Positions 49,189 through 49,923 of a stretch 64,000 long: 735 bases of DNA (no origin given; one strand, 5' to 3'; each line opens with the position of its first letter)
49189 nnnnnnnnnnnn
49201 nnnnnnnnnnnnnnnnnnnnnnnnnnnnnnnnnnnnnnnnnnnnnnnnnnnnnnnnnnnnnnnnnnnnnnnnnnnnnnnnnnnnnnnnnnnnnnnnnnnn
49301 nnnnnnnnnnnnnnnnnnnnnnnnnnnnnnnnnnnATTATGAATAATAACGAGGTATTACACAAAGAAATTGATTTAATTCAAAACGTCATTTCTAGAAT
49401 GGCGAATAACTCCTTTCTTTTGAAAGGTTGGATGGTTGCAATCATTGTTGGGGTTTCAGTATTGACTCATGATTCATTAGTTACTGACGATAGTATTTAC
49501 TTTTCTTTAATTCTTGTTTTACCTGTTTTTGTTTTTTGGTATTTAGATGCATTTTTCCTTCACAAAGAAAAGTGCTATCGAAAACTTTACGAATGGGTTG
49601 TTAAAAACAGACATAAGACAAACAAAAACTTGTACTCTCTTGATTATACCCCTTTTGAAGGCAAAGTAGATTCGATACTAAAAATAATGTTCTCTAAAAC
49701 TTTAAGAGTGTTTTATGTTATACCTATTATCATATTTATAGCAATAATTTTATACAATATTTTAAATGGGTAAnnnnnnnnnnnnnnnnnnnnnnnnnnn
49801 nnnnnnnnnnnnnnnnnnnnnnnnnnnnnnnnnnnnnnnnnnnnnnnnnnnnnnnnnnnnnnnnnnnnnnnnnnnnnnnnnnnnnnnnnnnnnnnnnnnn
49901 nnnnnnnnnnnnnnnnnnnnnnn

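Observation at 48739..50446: TIR / 3-TM / ThsB-like TIR operon: Thoeris-like layout without any recognisable signal-sensing effector domain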

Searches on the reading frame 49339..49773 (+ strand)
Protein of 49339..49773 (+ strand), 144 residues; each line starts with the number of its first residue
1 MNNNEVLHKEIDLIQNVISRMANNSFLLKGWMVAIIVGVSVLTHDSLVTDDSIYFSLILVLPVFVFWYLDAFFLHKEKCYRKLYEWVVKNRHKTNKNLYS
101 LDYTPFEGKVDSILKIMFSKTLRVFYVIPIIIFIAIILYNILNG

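Call 3: search_protein_families(library=pfam, proteins=[window:49339-49773:+], max_evalue=0.1)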
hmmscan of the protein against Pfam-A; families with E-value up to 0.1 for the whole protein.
window:49339-49773:+ (144 aa): 1 family
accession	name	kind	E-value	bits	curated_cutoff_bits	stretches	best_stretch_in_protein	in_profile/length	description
PF06695.16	Sm_multidrug_ex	-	0.052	14.6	30.7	0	33-98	4-69/121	Putative small multi-drug export protein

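Call 4: search_protein_families(library=padloc, proteins=[window:49339-49773:+], max_evalue=0.1)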
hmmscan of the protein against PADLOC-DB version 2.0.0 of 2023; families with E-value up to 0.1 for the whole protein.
window:49339-49773:+ (144 aa): 5 families
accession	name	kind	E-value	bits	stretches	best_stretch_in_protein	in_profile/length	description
PDLC04686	PDC-M50A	-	8.7e-40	134.1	1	6-137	4-129/134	-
PDLC04685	PDC-M50A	-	1.2e-27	94.7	1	5-139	3-126/130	-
PDLC04687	PDC-M50A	-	3.2e-24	83.6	1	11-142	16-141/144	-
PDLC04684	PDC-M50A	-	6.7e-24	83.1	1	3-140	10-143/159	-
PDLC03700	HEase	-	0.011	13.8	1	82-135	58-109/150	homing endonuclease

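Call 6: search_protein_families(library=ncbifam, proteins=[window:49339-49773:+], max_evalue=0.1)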
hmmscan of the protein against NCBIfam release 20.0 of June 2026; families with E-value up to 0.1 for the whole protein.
window:49339-49773:+ (144 aa): 0 families

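Call 9: find_homologous_proteins(query=window:49339-49770:+, max_evalue=0.001)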
Query window:49339-49770:+ (144 aa): 1098 proteins with E <= 0.001 among 1113 candidates; the best 120 are listed.
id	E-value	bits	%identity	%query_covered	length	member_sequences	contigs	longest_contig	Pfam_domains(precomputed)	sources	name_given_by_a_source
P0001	2.1e-77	276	91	99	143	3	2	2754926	-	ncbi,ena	-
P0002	4.4e-56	207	68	97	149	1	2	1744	-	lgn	-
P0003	9.7e-56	206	68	97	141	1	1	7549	-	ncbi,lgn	-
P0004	1.0e-55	206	70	94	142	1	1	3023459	-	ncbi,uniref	ncbi:hypothetical protein [Flavobacterium sp. TBRC 19031]|uniref:hypothetical protein n=1 Tax=Flavob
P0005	1.2e-55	206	65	98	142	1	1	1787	-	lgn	-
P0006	1.7e-54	202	69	98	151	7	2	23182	-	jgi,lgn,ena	-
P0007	2.0e-54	202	67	98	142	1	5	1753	-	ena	-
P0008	2.7e-54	201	63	98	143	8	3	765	-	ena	-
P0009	3.2e-54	201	64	97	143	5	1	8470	-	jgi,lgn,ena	-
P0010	3.4e-54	201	65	98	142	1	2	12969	-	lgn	-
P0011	3.6e-54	201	67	97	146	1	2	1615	-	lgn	-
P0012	4.5e-54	200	65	98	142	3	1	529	-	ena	-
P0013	4.9e-54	200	64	99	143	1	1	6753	-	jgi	-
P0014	7.3e-54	200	67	98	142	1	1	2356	-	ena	-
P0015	8.0e-54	200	67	98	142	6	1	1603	-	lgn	-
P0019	2.4e-53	198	68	95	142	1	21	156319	-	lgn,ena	-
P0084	2.7e-50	188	62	99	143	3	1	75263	-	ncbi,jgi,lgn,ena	-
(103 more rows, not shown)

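Call 22: find_related_loci(query=window:49339-49770:+, collection=genome_contigs, flank=4000)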
Query window:49339-49770:+ (144 aa) in genome_contigs; peptide patterns used: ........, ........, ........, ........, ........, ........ (x = any residue, [..] = any of these).
136 stretches matched a pattern; 11 encode a relative of the query (tblastn E <= 1e-3); 11 distinct loci.
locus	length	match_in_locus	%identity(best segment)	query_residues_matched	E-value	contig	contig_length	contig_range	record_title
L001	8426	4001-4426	91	3-144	1e-76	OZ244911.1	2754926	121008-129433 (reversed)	MAG: Flavobacteriaceae bacterium isolate 8ca7a0d8-6e3b-414d-a820-cc02f0961b85 genome assembly, chromosome: 1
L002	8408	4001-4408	70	5-140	2e-59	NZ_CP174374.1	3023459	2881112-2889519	Flavobacterium mekongense strain TBRC 19031 chromosome, complete genome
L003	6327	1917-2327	65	4-140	5e-58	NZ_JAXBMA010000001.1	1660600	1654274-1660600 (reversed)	Draconibacterium sp. IB214405 contig_1, whole genome shotgun sequence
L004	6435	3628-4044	61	3-141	4e-57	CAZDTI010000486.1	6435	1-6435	MAG TPA_asm: uncultured Saprospiraceae bacterium isolate SRP065251_co2_95 genome assembly, contig: NODE_12163_length_643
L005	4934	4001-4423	61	1-141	1e-56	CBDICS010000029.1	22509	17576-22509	MAG: Saprospiraceae bacterium isolate a23b7677-c5c3-4575-ba98-54ad289a6580 genome assembly, contig: contig_29, whole gen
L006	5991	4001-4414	60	4-141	3e-56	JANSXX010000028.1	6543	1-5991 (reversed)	MAG: bacterium isolate bin.36 k141_163145_length_6543_cov_69.9688, whole genome shotgun sequence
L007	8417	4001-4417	61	3-141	2e-56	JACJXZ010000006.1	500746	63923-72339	MAG: Lewinellaceae bacterium isolate HK-STAS-BACT-25 HK-STAS-BACT-25_6, whole genome shotgun sequence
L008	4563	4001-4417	58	3-141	9e-55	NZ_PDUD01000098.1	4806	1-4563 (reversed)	Flavilitoribacter nigricans DSM 23189 = NBRC 102662 contig98, whole genome shotgun sequence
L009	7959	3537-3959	65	2-142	6e-58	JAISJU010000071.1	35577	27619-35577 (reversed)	MAG: Prevotellaceae bacterium isolate Hs463_bin142 k119_3462490, whole genome shotgun sequence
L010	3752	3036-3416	61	1-126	2e-48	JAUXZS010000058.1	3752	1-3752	MAG: Bacteroidota bacterium isolate C18_maxbin.119 C18_k141_178795, whole genome shotgun sequence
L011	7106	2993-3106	47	9-46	7e-8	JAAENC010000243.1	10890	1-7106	MAG: Chloroflexota bacterium isolate Bse_22 BseG_CONTIG567823, whole genome shotgun sequence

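Call 28: search_protein_families(library=pfam, alignment_id=A1, max_evalue=10)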
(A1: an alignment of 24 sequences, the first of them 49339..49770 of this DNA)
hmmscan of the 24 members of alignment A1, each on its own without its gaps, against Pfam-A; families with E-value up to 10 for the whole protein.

A. member 1, window:49339-49770:+ (144 aa): 2 families
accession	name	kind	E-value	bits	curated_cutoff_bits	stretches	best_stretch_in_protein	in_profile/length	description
PF06695.16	Sm_multidrug_ex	-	0.052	14.6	30.7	1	33-98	4-69/121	Putative small multi-drug export protein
PF19845.4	DUF6320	-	0.69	10.2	29.9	1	23-83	10-70/186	Family of unknown function (DUF6320)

B. families by the number of members that match (of 24 scanned): 26 families (the first 25 are shown)
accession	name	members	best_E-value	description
PF14340.12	DUF4395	7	0.0013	Domain of unknown function (DUF4395)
PF11683.13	DUF3278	7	0.011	Protein of unknown function (DUF3278)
PF06695.16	Sm_multidrug_ex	3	0.026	Putative small multi-drug export protein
PF23695.1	YncO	2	0.62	YncO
PF14264.12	Glucos_trans_II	1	0.028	Glucosyl transferase GtrII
PF06706.16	CTV_P6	1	0.033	Citrus tristeza virus 6-kDa protein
PF15465.11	DUF4634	1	0.062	Domain of unknown function (DUF4634)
PF22063.2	Pdc1_Ge1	1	0.1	Pdc1 Ge1 domain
PF15394.11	DUF4616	1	0.15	Domain of unknown function (DUF4616)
PF10215.14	Ost4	1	0.17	Oligosaccaryltransferase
PF01057.23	Parvo_NS1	1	0.17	Parvovirus non-structural protein NS1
PF17592.7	DUF5489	1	0.18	Family of unknown function (DUF5489)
PF12553.13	DUF3742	1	0.19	Protein of unknown function (DUF3742)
PF23506.1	YqgH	1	0.19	YqgH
PF10598.14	RRM_4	1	0.2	RNA recognition motif of the spliceosomal PrP8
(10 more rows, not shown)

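Call 33: search_dna_similar(query=window:49339-49770:+, collection=plasmids, mode=protein, max_rows=15, max_evalue=0.01)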
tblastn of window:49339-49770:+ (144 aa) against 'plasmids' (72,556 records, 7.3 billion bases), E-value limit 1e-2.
Records with a match: 129; places in all: 130; records where one place covers at least 80% of the query: 6.
Best place of each record, by identity: <60% 129.
By first word of the organism name: Klebsiella 40; Escherichia 36; Campylobacter 10; Lactiplantibacillus 5; Priestia 3; Enterobacter 3; Levilactobacillus 3; Streptomyces 2; Rhodococcus 2; Shigella 2; and 21 more.
By predicted mobility (MOB-suite, as given by PLSDB): conjugative 81; non-mobilizable 29; mobilizable 19.
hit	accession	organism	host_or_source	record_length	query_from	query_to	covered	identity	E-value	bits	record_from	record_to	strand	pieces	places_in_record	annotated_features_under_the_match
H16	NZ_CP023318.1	Priestia megaterium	Plant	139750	1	122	85%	43.4%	3e-18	87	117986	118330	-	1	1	hypothetical protein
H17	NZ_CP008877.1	Terribacillus goriensis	Cryptomeria japonica var. sinensis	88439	9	122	79%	43.2%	1e-18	88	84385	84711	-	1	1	hypothetical protein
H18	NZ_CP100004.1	Halorussus vallis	cell culture,saline soil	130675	2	122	84%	39.8%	5e-22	97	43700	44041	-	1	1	hypothetical protein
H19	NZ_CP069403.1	Priestia megaterium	Homo sapiens,Pure culture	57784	9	122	79%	41.7%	1e-18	88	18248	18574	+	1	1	hypothetical protein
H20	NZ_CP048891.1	Priestia megaterium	culture,agricultural soil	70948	9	122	79%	41.2%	7e-17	83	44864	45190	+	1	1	hypothetical protein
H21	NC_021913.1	Halorhabdus tiamatea SARL4B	-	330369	1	122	85%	36.9%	1e-17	85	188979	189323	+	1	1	hypothetical protein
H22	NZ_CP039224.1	Piscirickettsia salmonis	Salmo salar,cell culture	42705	5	119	80%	37.4%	8e-13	71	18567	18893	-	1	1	none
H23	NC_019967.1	Natrinema pellirubrum DSM 15624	-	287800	1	122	85%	35.0%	6e-13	72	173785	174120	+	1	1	TIR domain-containing protein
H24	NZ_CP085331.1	Haladaptatus salinisoli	cell culture,saline soil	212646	10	121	78%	36.6%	1e-16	82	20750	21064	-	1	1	hypothetical protein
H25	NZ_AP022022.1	Klebsiella sp. WP3-S18-ESBL-05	-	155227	11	122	78%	35.7%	4e-15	78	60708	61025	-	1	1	hypothetical protein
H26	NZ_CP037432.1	Lactiplantibacillus plantarum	Food,kimchi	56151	1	118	82%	33.9%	7e-10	63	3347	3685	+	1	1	hypothetical protein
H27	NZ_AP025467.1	Vibrio chagasii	-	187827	11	122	78%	33.9%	7e-7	54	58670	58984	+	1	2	hypothetical protein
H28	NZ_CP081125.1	Sulfitobacter sp. S190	-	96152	2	116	80%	31.3%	3e-11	67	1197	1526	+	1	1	hypothetical protein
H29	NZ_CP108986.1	Streptomyces sp. NBC_00724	-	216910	9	122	79%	31.3%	2e-8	58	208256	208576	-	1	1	hypothetical protein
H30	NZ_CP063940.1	Klebsiella pneumoniae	Human fecal samples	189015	1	111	77%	31.5%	2e-10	65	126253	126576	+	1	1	none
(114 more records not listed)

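Call 34: get_annotated_region(hit=H17, flank=3000)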
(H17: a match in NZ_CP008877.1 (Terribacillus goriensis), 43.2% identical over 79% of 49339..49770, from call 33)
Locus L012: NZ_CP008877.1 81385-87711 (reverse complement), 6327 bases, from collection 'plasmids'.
description: Terribacillus goriensis strain MP602 plasmid pT1, complete sequence
organism: Terribacillus goriensis (NCBI taxid 386490)
taxonomy: Bacteria; Bacillota; Bacilli; Bacillales; Bacillaceae; Terribacillus; Terribacillus goriensis
host: -; source: Cryptomeria japonica var. sinensis; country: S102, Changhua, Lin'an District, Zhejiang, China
typing (MOB-suite, as given by PLSDB): mobilizable; relaxase MOBQ
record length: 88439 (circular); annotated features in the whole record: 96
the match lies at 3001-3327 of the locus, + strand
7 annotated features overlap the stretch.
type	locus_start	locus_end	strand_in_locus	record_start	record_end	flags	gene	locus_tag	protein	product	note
CDS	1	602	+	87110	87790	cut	-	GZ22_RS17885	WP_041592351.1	hypothetical protein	-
CDS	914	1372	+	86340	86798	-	-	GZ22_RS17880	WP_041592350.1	hypothetical protein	-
CDS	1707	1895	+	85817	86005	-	-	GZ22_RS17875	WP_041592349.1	hypothetical protein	-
CDS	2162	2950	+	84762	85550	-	-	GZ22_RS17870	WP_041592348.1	toll/interleukin-1 receptor domain-containing protein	-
CDS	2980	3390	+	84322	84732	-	-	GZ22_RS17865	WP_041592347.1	hypothetical protein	-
CDS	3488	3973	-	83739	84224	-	-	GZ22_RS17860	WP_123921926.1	hypothetical protein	-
CDS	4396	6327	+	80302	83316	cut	-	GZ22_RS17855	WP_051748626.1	AAA domain-containing protein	-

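Call 35: get_annotated_region(hit=H25, flank=3000)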
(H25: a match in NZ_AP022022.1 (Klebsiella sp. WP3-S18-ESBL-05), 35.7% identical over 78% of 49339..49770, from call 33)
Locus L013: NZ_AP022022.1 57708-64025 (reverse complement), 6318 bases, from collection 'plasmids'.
description: Klebsiella sp. WP3-S18-ESBL-05 plasmid pWP3-S18-ESBL-05_2, complete sequence
organism: Klebsiella sp. WP3-S18-ESBL-05 (NCBI taxid 2675711)
taxonomy: Bacteria; Pseudomonadota; Gammaproteobacteria; Enterobacterales; Enterobacteriaceae; Klebsiella; Klebsiella sp. WP3-S18-ESBL-05
host: -; source: -; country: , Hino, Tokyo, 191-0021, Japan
typing (MOB-suite, as given by PLSDB): conjugative; relaxase MOBF; mating-pair formation MPF_F
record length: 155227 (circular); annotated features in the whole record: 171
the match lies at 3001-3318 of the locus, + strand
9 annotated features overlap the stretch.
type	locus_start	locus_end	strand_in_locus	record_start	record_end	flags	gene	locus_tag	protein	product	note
CDS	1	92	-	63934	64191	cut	-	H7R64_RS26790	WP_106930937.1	DNA polymerase III subunit theta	GO:0006260 - DNA replication [Evidence IEA]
CDS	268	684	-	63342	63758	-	-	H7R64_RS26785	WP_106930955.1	DUF1380 family protein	-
CDS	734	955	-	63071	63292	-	-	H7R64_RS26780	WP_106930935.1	hypothetical protein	-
CDS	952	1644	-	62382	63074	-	-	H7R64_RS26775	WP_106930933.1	DNA methylase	-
CDS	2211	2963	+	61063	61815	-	-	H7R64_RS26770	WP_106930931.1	toll/interleukin-1 receptor domain-containing protein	GO:0007165 - signal transduction [Evidence IEA]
CDS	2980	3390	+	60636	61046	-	-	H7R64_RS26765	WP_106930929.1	hypothetical protein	-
CDS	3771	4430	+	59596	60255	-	-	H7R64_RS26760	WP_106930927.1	hypothetical protein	-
CDS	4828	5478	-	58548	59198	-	-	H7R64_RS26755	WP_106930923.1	plasmid partitioning/stability family protein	-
CDS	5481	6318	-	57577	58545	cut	parM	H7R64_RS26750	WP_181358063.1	plasmid segregation protein ParM domain-containing protein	-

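Call 37: search_protein_families(library=pfam, proteins=[L012:2980-3387:+, L013:2980-3387:+, L012:2162-2947:+, L013:2211-2960:+], max_evalue=1)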
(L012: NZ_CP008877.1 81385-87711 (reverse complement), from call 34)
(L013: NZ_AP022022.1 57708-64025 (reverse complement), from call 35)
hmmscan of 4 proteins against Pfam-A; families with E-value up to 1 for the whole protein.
L012:2980-3387:+ (136 aa): 0 families

L013:2980-3387:+ (136 aa): 1 family
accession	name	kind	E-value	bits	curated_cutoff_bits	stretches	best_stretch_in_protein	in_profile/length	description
PF11683.13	DUF3278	-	0.0052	17.3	26.6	1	13-77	28-94/130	Protein of unknown function (DUF3278)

L012:2162-2947:+ (262 aa): 3 families
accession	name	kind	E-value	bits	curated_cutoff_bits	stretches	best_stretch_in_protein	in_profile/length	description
PF13676.11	TIR_2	-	1.2e-06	29.5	28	1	65-112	1-47/122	TIR domain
PF21279.3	YhfX-like_C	-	0.014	16.4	27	1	204-244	47-87/97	YhfX-like, C-terminal domain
PF11505.13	DUF3216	-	0.15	12.7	25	0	75-114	21-59/91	Protein of unknown function (DUF3216)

L013:2211-2960:+ (250 aa): 2 families
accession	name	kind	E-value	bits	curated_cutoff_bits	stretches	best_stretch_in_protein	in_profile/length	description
PF13676.11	TIR_2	-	3.6e-06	27.9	28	1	63-94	1-31/122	TIR domain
PF10137.14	CAP12-PCTIR_TIR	-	0.11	13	24.7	0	62-86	1-23/119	CAP12/Pycsar effector protein, TIR domain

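Call 40: predict_structure(alignment_id=A1)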
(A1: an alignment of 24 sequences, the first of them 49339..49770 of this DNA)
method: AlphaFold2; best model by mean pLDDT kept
length: 144 residues; sequences in the alignment: 24
mean_pLDDT: 84.1   pTM: 0.72
mean pLDDT of the five models: 84.1, 82.6, 82.4, 81.4, 79.2
residues with pLDDT >= 90: 42; 70-90: 89; 50-70: 12; < 50: 1
segments of 3 or more residues with pLDDT < 50: none
pLDDT, mean of each block of 10 residues (from residue 1): 80 91 90 84 62 75 91 92 89 77 87 89 88 84 76
secondary structure, 60 per line:
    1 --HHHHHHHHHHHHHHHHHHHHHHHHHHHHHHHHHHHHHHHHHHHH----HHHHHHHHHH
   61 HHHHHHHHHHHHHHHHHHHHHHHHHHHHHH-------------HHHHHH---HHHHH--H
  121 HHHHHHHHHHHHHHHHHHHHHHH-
elements in order: H3-46 H51-90 H104-109 H113-117 H120-143

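Call 41: search_protein_representatives(alignment_id=A1)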
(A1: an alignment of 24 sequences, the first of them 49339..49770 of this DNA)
Query: 24 sequences, 143 profile positions. Proteins with E-value up to 0.001 (for the whole library): 4111; up to 1e-10: 2080; up to 1e-30: 79. The best 150 are listed.
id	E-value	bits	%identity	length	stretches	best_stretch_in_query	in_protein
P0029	4.6e-69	247.3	-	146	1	4-142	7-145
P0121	1.9e-62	225.9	-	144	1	2-138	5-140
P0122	5.9e-58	211.3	-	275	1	2-141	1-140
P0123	6.8e-57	207.8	-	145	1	2-140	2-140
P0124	1.2e-48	181.1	-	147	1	3-142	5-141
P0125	1.4e-46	174.4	-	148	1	3-142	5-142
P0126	2.6e-46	173.5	-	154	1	3-142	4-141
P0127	1.1e-45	171.5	-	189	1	3-141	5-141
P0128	3.5e-45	169.9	-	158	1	4-140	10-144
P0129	3.5e-44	166.6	-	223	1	3-137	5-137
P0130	3.9e-44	166.4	-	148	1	1-140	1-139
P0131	1.2e-41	158.4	-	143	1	3-136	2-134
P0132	3.9e-41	156.7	-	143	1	2-136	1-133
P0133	1.2e-40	155.1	-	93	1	2-81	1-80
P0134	8.1e-40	152.5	-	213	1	3-139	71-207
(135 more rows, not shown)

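Call 43: search_protein_families(library=pfam, alignment_id=A2, max_evalue=1)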
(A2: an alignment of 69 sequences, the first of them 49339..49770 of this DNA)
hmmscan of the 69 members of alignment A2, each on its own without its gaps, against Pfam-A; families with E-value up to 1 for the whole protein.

A. member 1, window:49339-49770:+ (144 aa): 2 families
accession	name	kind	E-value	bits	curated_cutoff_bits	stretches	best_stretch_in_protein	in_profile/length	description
PF06695.16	Sm_multidrug_ex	-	0.052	14.6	30.7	1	33-98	4-69/121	Putative small multi-drug export protein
PF19845.4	DUF6320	-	0.69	10.2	29.9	1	23-83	10-70/186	Family of unknown function (DUF6320)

B. families by the number of members that match (of 69 scanned): 55 families (the first 25 are shown)
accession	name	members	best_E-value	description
PF11683.13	DUF3278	15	0.00043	Protein of unknown function (DUF3278)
PF14340.12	DUF4395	7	7.2e-06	Domain of unknown function (DUF4395)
PF05814.16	Ac76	5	0.0035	Orf76 (Ac76)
PF13038.11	DUF3899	3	0.0052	Domain of unknown function (DUF3899)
PF20226.3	DUF6585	2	0.0021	Family of unknown function (DUF6585)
PF20712.2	CyanoTRADDas_TM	2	0.0032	Cyanobacterial TRADD-N associated 2-Transmembrane domain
PF22075.2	DUF6939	2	0.0051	Family of unknown function (DUF6939)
PF12666.12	PrgI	2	0.077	PrgI family protein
PF20958.2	GxGYxYP_N_3rd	2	0.17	GxGYxYP third domain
PF13869.12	NUDIX_2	1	0.00073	Nucleotide hydrolase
PF04304.18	DUF454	1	0.00098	Protein of unknown function (DUF454)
PF15562.11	Imm17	1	0.0031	Immunity protein 17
PF25487.1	ETR1_N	1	0.0063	Ethylene receptor 1-like, N-terminal domain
PF11087.14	PRD1_DD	1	0.011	PRD1 phage membrane DNA delivery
PF14256.11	YwiC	1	0.011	YwiC-like protein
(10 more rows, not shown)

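Call 44: search_solved_structures(query=A2, max_evalue=10)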
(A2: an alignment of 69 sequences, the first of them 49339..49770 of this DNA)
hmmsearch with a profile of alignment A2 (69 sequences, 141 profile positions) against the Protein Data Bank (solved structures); distinct sequences matched with E-value up to 10: 1.
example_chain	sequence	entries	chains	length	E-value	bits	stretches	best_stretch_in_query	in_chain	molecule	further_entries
9xbd_A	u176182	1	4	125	1.4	12.2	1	72-115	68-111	HEPN domain-containing protein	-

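Call 47: fold_search(model_id=the predicted structure, library=pdb)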
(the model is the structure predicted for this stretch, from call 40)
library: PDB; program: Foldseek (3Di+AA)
matches with E <= 10: 72; with E <= 0.001: 0
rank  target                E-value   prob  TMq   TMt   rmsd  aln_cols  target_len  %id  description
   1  6n1l                  1.6e+00  0.09  0.21  0.22  19.4       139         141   14  The complement inhibitory domain of B. burgdorferi BBK32. (released 2019-03-27)
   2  7mzt_I                1.9e+00  0.09  0.24  0.25  19.1       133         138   15  Borrelia burgdorferi BBK32-C in complex with an autolytic fragment of human C1r at 4.1A (released 2021-09-29)
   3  9s97_C                2.6e+00  0.16  0.38  0.31  12.4       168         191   10  CdvB2 filament - low twist (released 2026-01-28)
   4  4x0r_B                3.3e+00  0.03  0.16  0.13  19.4       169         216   16  Crystal structure of human MxB stalk domain (released 2014-12-10)
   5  8a1g_D                3.8e+00  0.03  0.18  0.15  25.0       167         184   14  Structure of the SNX1-SNX5 complex (released 2023-06-14)
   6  4uos                  4.2e+00  0.07  0.28  0.23  19.8       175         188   12  Thermodynamic hyperstability in parametrically designed helical bundles (released 2014-11-05)
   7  7ae8_A                4.5e+00  0.04  0.19  0.18  17.3       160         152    7  Crystal structure of HEPN(R102A) toxin (released 2020-12-30)
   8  9s98_B                4.7e+00  0.06  0.26  0.20  14.1       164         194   10  CdvB2 filament - high twist, class A (released 2026-01-28)
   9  7ae8_C                4.7e+00  0.04  0.19  0.19  17.4       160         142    7  Crystal structure of HEPN(R102A) toxin (released 2020-12-30)
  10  7ae8_D                4.7e+00  0.03  0.19  0.19  20.6       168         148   10  Crystal structure of HEPN(R102A) toxin (released 2020-12-30)
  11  9s99_B                5.0e+00  0.08  0.29  0.23  18.2       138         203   12  CdvB2 filament - high twist, class B (released 2026-01-28)
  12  7ae6_A                5.0e+00  0.04  0.21  0.21  20.5       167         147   11  Crystal structure of di-AMPylated HEPN(R102A) toxin (released 2020-12-30)
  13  6pyr_B                5.2e+00  0.06  0.28  0.25  27.5       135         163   11  Human PI3Kdelta in complex with Compound 2-10 ((3S)-3-benzyl-3-methyl-5-[5-(2-methylpyrimidin-5-yl)pyrazolo[1,5-a]pyri (released 2019-08-28)
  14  6egc                  5.5e+00  0.03  0.20  0.19  20.3       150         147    9  Single-chain version of 2L4HC2_23 (PDB 5J0K) (released 2019-05-29)
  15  5f98_A                5.8e+00  0.06  0.25  0.07  16.3       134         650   12  Crystal structure of RIG-I in complex with Cap-0 RNA (released 2016-01-13)
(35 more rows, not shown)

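Call 48: find_encoding_contigs(protein=P0019, flank=4000, max_places=6)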
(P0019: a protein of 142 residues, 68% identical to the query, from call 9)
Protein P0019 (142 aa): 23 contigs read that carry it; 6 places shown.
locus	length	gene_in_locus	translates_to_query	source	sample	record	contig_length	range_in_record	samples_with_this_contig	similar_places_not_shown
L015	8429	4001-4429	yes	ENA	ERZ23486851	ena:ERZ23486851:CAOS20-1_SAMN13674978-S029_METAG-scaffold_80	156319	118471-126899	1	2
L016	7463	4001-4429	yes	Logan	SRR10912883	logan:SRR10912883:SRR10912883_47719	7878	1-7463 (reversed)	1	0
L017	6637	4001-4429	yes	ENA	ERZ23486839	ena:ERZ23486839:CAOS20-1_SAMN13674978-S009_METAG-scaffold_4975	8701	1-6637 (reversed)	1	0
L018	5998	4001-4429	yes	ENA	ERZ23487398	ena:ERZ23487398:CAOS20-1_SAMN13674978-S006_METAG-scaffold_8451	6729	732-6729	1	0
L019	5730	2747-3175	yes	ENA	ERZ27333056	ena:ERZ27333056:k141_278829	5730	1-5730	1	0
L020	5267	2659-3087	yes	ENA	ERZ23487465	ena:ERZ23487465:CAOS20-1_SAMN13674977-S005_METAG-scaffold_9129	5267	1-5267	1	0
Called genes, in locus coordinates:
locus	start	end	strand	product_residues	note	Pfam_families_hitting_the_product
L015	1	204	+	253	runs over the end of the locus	PF00290:Trp_syntA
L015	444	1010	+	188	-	-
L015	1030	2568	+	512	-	PF01145:Band_7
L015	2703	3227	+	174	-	PF08547:CIA30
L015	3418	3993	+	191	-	PF13676:TIR_2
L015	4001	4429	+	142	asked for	-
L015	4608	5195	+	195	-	-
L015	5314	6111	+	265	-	PF00849:PseudoU_synth_2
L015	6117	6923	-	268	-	PF03883:H2O2_YaaD, PF21818:DUF6884 (weak)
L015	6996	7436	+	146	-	-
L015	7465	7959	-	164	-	-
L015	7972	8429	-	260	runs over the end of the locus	PF23023:Anti-Pycsar_Apyc1, PF00753:Lactamase_B, PF12706:Lactamase_B_2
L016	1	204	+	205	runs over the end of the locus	?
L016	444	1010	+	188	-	-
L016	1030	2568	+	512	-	PF01145:Band_7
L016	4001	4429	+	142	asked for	-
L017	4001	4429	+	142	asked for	-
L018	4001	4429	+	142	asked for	-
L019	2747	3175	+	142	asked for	-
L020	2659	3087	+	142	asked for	-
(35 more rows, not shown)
